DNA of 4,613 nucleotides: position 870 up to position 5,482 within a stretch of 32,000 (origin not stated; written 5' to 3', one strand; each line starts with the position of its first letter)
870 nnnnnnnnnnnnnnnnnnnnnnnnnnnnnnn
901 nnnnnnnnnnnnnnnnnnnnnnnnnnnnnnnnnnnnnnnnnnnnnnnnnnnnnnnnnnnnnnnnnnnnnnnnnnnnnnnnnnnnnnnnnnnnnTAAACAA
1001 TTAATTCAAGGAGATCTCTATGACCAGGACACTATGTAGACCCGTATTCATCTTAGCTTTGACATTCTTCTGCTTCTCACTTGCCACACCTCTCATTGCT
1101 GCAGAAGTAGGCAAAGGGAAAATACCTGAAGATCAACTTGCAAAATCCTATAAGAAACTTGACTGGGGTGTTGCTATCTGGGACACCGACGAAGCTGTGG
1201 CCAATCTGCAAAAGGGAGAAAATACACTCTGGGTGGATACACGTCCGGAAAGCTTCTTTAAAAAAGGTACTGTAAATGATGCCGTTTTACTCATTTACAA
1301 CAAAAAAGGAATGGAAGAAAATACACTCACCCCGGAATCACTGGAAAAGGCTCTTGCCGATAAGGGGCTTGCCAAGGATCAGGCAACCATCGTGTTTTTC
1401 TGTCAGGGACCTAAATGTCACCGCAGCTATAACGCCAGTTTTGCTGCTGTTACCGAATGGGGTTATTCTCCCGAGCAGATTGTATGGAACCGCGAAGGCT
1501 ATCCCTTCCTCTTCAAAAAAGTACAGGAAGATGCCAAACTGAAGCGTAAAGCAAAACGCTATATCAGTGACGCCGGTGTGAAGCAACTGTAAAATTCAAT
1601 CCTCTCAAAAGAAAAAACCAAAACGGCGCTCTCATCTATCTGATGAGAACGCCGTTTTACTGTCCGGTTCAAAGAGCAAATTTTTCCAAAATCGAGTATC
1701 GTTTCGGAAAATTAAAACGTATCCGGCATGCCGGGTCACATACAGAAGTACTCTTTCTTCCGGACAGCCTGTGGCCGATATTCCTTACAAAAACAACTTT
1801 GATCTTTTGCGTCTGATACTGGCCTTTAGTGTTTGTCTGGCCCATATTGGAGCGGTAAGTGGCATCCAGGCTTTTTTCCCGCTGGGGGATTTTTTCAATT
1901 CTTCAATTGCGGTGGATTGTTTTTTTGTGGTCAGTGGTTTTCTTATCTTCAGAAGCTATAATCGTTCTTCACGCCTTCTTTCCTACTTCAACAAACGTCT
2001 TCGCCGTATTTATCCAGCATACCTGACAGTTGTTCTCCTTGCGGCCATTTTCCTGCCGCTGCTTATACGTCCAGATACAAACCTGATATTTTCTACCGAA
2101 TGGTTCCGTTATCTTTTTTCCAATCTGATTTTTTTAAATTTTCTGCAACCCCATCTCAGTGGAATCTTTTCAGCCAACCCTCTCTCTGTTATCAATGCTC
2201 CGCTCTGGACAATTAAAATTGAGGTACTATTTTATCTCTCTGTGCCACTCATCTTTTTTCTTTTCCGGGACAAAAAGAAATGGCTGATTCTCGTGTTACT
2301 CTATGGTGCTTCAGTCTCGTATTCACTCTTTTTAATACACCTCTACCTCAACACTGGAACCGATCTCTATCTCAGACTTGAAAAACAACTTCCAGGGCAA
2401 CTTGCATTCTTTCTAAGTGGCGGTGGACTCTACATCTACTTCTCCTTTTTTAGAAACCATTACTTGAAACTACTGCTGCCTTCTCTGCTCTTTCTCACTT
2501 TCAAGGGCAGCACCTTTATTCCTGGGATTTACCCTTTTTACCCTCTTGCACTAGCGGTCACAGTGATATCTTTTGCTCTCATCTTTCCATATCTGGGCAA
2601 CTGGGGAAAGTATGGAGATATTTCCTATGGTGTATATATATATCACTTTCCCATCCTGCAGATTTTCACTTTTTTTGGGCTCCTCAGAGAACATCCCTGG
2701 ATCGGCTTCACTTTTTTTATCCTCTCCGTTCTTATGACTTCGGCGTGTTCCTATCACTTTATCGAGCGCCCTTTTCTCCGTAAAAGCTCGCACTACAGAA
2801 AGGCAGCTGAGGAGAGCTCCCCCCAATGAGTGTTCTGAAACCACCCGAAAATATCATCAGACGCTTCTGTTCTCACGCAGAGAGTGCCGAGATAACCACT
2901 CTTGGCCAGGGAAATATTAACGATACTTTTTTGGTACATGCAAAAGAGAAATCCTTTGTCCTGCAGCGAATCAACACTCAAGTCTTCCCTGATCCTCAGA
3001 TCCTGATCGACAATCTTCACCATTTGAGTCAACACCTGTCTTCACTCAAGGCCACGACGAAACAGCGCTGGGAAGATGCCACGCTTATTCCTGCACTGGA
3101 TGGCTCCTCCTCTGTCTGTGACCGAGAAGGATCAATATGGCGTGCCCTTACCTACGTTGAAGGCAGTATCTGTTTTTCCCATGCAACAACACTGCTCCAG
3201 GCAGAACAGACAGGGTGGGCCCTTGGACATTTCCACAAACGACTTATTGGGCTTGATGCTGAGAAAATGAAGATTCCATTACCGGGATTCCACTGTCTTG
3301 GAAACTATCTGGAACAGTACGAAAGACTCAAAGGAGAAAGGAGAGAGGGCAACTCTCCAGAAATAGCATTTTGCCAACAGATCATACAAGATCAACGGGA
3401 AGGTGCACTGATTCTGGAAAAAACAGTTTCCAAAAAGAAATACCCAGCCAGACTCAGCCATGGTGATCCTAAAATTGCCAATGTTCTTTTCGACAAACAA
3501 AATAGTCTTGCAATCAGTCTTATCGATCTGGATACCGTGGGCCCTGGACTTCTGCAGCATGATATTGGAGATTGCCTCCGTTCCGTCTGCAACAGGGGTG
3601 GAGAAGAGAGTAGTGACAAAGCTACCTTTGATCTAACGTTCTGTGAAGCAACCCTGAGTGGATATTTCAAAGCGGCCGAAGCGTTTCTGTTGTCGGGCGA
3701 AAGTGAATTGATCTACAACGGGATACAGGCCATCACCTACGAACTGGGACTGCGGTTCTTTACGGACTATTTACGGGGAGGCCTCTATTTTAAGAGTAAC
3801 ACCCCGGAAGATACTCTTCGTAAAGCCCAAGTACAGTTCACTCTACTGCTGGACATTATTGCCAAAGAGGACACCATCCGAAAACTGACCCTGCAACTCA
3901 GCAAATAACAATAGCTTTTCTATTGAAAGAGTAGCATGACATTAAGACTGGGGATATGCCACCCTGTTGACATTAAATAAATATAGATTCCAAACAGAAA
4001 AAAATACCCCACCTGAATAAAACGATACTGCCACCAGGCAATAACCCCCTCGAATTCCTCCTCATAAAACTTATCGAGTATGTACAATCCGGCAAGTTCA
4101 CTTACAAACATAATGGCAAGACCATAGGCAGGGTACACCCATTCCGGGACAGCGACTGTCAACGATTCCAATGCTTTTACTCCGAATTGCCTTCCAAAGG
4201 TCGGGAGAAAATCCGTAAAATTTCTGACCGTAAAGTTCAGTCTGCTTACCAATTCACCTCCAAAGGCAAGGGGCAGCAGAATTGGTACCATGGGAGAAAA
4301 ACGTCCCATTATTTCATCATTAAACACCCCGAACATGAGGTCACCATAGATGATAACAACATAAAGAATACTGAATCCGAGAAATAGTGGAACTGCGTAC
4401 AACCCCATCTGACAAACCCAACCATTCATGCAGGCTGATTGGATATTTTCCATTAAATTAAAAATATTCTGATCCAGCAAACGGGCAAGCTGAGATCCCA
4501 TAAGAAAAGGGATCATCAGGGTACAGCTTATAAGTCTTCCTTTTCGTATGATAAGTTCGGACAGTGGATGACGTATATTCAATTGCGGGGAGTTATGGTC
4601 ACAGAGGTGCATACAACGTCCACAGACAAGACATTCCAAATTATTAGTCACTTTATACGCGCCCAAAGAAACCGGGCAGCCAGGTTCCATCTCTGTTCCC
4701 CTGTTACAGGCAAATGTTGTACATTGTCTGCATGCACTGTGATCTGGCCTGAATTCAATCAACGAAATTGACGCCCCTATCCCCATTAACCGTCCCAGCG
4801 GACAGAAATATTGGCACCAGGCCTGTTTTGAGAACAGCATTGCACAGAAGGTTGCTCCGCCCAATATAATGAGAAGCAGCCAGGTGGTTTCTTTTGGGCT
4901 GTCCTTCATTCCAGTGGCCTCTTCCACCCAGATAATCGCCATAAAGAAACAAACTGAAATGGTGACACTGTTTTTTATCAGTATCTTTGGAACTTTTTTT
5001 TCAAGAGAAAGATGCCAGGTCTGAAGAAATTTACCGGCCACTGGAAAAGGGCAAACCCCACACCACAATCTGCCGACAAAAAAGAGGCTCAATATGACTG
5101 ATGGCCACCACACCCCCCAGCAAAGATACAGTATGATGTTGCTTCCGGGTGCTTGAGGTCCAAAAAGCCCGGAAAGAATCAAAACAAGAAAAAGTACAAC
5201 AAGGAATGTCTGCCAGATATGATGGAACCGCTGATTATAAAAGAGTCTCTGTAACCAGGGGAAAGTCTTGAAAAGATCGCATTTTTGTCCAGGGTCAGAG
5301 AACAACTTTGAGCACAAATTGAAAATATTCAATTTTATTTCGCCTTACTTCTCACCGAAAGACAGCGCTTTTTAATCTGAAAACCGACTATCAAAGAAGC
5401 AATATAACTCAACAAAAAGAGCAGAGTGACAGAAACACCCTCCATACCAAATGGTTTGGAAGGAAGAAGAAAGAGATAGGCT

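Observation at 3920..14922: Sigma-54-driven eight-gene operon encoding a molybdoenzyme / NapH-like / TauE-like membrane system with no canonical counterpart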

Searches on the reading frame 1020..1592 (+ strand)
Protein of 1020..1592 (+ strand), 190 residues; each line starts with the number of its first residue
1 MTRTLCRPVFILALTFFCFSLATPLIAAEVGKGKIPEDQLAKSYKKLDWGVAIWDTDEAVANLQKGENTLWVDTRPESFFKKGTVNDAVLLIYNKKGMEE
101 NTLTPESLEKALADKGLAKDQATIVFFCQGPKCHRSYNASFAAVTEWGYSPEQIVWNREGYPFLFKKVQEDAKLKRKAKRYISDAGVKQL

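Call 27: search_protein_families(library=pfam, proteins=[window:1020-1592:+], max_evalue=0.001)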
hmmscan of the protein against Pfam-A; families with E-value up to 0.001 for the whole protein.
window:1020-1592:+ (190 aa): 1 family
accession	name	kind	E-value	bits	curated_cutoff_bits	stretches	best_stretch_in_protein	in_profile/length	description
PF00581.25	Rhodanese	-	2.3e-07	31.6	22.2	1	57-155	3-90/102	Rhodanese-like domain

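Call 78: search_protein_families(library=ncbifam, proteins=[window:1020-1592:+], max_evalue=0.001)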
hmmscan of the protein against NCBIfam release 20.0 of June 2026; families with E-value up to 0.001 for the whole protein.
window:1020-1592:+ (190 aa): 2 families
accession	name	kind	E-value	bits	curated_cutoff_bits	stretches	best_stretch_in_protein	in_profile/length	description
NF045694.1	seleno_TsoB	exception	2e-07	29.5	805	1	52-162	44-147/572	rhodanese/DsbD fusion-like selenoprotein TsoB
TIGR03865.1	PQQ_CXXCW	subfamily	0.00039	20.3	128.05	1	107-161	102-152/167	PQQ-dependent catabolism-associated CXXCW motif protein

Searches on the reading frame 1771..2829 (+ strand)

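Call 27: search_protein_families(library=pfam, proteins=[window:1771-2829:+], max_evalue=0.001)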
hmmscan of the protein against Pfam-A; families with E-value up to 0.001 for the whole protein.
window:1771-2829:+ (352 aa): 1 family
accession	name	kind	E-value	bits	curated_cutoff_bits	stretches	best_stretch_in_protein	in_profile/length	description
PF01757.29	Acyl_transf_3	-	1.8e-28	100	31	1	9-328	3-322/326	Acyltransferase domain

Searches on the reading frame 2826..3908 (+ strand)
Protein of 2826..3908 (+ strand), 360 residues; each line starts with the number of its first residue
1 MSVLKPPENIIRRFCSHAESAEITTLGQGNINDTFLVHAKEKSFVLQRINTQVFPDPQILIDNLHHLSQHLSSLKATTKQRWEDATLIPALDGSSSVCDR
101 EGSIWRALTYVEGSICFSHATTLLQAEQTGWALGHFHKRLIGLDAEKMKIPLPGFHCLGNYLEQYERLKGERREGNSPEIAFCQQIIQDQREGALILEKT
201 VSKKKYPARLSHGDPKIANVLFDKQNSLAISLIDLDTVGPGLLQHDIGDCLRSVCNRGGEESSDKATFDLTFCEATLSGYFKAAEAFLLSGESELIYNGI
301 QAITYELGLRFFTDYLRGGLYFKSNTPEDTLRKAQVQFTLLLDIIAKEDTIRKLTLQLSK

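Call 27: search_protein_families(library=pfam, proteins=[window:2826-3908:+], max_evalue=0.001)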
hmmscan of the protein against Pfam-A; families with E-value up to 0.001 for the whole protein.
window:2826-3908:+ (360 aa): 1 family
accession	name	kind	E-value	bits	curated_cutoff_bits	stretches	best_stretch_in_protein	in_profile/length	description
PF01636.29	APH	-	2e-17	64.2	23.2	1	23-266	2-219/239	Phosphotransferase enzyme family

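Call 78: search_protein_families(library=ncbifam, proteins=[window:2826-3908:+], max_evalue=0.001)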
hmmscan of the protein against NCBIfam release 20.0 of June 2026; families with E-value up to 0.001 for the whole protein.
window:2826-3908:+ (360 aa): 1 family
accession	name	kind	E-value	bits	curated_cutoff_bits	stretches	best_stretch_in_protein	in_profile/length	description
NF003558.0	PRK05231.1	equivalog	4.9e-05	22.4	271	1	21-282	25-254/322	homoserine kinase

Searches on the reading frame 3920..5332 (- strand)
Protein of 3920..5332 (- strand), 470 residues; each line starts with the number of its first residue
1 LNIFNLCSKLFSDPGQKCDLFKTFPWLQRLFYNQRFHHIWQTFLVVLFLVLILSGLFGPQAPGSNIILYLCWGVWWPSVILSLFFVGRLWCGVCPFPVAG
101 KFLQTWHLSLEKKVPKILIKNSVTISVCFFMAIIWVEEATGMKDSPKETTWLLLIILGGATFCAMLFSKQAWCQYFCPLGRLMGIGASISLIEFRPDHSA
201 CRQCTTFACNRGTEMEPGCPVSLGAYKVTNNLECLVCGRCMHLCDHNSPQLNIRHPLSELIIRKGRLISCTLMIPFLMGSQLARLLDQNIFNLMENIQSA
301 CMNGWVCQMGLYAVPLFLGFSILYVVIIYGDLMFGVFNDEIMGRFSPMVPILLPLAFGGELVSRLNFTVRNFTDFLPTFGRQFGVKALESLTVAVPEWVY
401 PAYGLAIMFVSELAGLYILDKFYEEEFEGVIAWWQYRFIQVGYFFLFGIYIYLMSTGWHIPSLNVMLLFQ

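Call 4: search_protein_families(library=pfam, proteins=[window:3920-5332:-], max_evalue=0.01)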
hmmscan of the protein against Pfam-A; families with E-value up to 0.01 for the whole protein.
window:3920-5332:- (470 aa): 1 family
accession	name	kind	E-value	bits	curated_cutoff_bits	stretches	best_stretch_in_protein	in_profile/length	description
PF12801.12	Fer4_5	-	2.5e-05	24.6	22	2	72-105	5-39/48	4Fe-4S binding domain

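Call 5: search_protein_families(library=ncbifam, proteins=[window:3920-5332:-], max_evalue=0.01)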
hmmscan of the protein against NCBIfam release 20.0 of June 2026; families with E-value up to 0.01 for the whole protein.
window:3920-5332:- (470 aa): 2 families
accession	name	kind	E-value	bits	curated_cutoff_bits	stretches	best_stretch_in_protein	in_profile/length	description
TIGR02163.1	napH_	subfamily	5.6e-08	32.6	213.05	1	162-248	163-250/255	NapH/MauN family ferredoxin-type protein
NF007013.0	PRK09477.1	equivalog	2.9e-07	29.9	234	1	152-255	176-280/286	quinol dehydrogenase ferredoxin subunit NapH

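Call 46: find_homologous_proteins(query=window:3920-5332:-, max_evalue=0.00001)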
Query window:3920-5332:- (470 aa): 118 proteins with E <= 0.00001 among 7797 candidates.
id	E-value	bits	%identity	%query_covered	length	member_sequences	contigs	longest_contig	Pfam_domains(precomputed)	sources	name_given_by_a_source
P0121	0.0e+0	1073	99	99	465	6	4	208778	-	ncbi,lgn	-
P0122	1.1e-273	926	83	100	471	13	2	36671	-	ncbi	-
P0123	1.9e-267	906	80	100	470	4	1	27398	PF12801.13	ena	-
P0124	4.0e-255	865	74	100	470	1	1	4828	PF12801.13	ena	-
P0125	3.3e-254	862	76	100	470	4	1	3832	PF12801.13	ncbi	-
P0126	4.1e-254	862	77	99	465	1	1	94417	PF12801.13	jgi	-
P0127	2.8e-236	803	71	100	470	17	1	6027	-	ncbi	-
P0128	2.2e-233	794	69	100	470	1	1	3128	-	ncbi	-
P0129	1.2e-232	791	69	100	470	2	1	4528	-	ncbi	-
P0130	1.0e-231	788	69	100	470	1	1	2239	-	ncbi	-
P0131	3.1e-231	786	69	100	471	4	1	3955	-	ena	-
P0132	5.2e-231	786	70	98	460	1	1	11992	-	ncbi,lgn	-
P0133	6.2e-227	772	68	100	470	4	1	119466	-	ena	-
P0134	2.5e-216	737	65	100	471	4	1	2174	-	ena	-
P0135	1.8e-215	734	63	100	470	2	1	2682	-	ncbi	-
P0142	7.3e-160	551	54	95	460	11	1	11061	PF12801.13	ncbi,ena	-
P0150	7.7e-139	482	51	95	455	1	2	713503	PF12801.13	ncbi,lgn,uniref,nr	ncbi:4Fe-4S binding protein [Dissulfurirhabdus thermomarina]|uniref:4Fe-4S binding protein n=1 Tax=D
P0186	1.7e-115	405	43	93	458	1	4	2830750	PF12801.13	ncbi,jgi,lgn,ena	ncbi:MAG: 4Fe-4S binding protein [Dissulfurispiraceae bacterium]|jgi:hypothetical protein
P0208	7.3e-110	386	45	89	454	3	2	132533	PF12801.13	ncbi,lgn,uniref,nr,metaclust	ncbi:4Fe-4S binding protein [Thermodesulfatator atlanticus]|uniref:4Fe-4S binding protein n=1 Tax=Th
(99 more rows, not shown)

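Call 47: find_encoding_contigs(protein=P0150, flank=8000, max_places=1)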
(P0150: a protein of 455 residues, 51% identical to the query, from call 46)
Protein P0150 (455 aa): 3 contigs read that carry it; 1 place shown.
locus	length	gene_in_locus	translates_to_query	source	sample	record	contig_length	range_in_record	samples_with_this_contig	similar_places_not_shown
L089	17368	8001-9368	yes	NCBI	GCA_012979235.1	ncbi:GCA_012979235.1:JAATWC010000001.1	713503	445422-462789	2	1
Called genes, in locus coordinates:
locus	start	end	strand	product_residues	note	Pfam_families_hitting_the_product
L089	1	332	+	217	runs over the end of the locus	PF01292:Ni_hydr_CYTB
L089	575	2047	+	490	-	PF00072:Response_reg, PF00158:Sigma54_activat, PF14532:Sigma54_activ_2, PF00004:AAA (weak), PF07728:AAA_5, PF25601:AAA_lid_14, PF02954:HTH_8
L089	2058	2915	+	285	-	-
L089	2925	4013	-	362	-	PF13365:Trypsin_2, PF13180:PDZ_2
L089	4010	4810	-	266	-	PF02673:BacA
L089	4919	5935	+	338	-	PF00933:Glyco_hydro_3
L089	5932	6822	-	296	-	PF01925:TauE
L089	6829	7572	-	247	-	PF01553:Acyltransferase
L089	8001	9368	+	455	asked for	PF12801:Fer4_5 (faint)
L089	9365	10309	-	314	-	PF01479:S4, PF00849:PseudoU_synth_2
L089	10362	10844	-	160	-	PF02559:CarD_TRCF_RID, PF21095:CarD_C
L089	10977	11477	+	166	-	PF06725:3D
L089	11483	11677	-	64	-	-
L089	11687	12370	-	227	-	PF01522:Polysacc_deac_1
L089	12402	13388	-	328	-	PF00348:polyprenyl_synt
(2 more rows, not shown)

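Call 48: find_encoding_contigs(protein=P0186, flank=8000, max_places=1)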
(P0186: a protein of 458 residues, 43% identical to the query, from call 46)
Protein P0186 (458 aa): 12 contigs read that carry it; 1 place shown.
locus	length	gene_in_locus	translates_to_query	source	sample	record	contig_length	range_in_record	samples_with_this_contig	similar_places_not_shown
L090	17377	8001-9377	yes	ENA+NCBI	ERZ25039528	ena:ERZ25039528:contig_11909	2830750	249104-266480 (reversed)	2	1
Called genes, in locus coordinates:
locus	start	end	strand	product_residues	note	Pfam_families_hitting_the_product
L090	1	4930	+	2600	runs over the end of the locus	PF00109:ketoacyl-synt, PF02801:Ketoacyl-synt_C, PF00698:Acyl_transf_1, PF00106:adh_short, PF08659:KR, PF13561:adh_short_C2, PF21089:PKS_DH_N, PF14765:PS-DH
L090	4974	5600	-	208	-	PF00753:Lactamase_B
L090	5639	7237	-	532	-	PF03023:MurJ, PF01554:MatE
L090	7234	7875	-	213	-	PF09335:VTT_dom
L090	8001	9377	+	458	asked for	PF12801:Fer4_5 (weak)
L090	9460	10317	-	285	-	PF01209:Ubie_methyltran (faint), PF17827:PrmC_N, PF06325:PrmA, PF05175:MTS, PF13847:Methyltransf_31, PF08241:Methyltransf_11 (faint), PF13649:Methyltransf_25, PF01170:UPF0020 (weak)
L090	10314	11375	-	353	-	PF03462:PCRF, PF00472:RF-1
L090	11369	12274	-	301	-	PF07136:DUF1385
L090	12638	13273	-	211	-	PF01569:PAP2, PF14378:PAP2_3 (weak)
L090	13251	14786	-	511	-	PF02366:PMT, PF13231:PMT_2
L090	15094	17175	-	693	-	PF03030:H_PPase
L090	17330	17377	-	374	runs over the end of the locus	PF13183:Fer4_8, PF13187:Fer4_9 (weak), PF13534:Fer4_17 (weak), PF27541:CitB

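Call 49: find_encoding_contigs(protein=P0208, flank=8000, max_places=1)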
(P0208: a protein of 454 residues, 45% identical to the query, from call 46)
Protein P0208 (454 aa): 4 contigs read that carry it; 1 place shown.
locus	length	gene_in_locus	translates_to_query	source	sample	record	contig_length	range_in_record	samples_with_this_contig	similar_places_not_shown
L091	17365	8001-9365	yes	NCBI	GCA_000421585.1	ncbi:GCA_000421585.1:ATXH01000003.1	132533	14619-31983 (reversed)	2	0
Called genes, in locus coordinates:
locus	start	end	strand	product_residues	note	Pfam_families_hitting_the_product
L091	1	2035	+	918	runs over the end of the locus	PF07517:SecA_DEAD, PF00270:DEAD (weak), PF00271:Helicase_C (faint), PF01043:SecA_PP_bind, PF21090:P-loop_SecA, PF07516:SecA_SW, PF02810:SEC-C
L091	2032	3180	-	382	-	PF01142:TruD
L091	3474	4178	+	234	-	PF00156:Pribosyltran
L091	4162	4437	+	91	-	-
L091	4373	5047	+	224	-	PF08843:AbiEii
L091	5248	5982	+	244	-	PF03692:CxxCxxCC (weak)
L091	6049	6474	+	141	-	PF02410:RsfS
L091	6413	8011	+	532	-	PF01676:Metalloenzyme, PF06415:iPGM_N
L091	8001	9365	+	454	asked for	PF12801:Fer4_5 (faint)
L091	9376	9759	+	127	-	PF14489:QueF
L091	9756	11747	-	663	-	PF05170:AsmA, PF05359:DUF748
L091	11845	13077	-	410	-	PF01545:Cation_efflux, PF16916:ZT_dimer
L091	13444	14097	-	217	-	-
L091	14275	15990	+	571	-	PF00664:ABC_membrane, PF00005:ABC_tran, PF02463:SMC_N (weak)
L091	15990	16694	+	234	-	PF00535:Glycos_transf_2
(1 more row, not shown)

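Call 99: find_encoding_contigs(protein=P0142, flank=10000, max_places=2)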
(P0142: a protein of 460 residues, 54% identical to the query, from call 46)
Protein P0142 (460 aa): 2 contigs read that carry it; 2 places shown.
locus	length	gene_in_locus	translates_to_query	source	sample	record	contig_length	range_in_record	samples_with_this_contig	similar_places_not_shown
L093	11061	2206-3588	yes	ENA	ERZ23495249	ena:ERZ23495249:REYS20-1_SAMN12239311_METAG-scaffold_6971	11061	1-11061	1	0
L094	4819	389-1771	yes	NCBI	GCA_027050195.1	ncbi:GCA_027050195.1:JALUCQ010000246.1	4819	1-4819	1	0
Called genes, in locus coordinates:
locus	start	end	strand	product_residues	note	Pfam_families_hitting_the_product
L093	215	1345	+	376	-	PF00291:PALP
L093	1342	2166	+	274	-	PF00290:Trp_syntA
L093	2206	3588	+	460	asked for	PF12801:Fer4_5 (faint)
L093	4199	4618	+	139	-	-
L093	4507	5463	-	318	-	PF02653:BPD_transp_2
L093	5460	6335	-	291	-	PF02653:BPD_transp_2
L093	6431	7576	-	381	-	PF13433:Peripla_BP_5, PF13458:Peripla_BP_6, PF01094:ANF_receptor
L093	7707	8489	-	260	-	PF03692:CxxCxxCC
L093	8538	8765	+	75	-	-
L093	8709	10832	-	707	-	-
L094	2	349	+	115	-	?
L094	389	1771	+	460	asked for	PF12801:Fer4_5 (faint)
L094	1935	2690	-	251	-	PF00005:ABC_tran, PF13304:AAA_21 (faint), PF12399:BCA_ABC_TP_C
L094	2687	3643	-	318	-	PF02653:BPD_transp_2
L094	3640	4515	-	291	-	PF02653:BPD_transp_2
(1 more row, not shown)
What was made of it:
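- Closest known: NapH. Different: Its family is otherwise found alone in unrelated contexts (calls 46-49, 99).
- g8 is clearly of independent origin (calls 46-49, 99).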
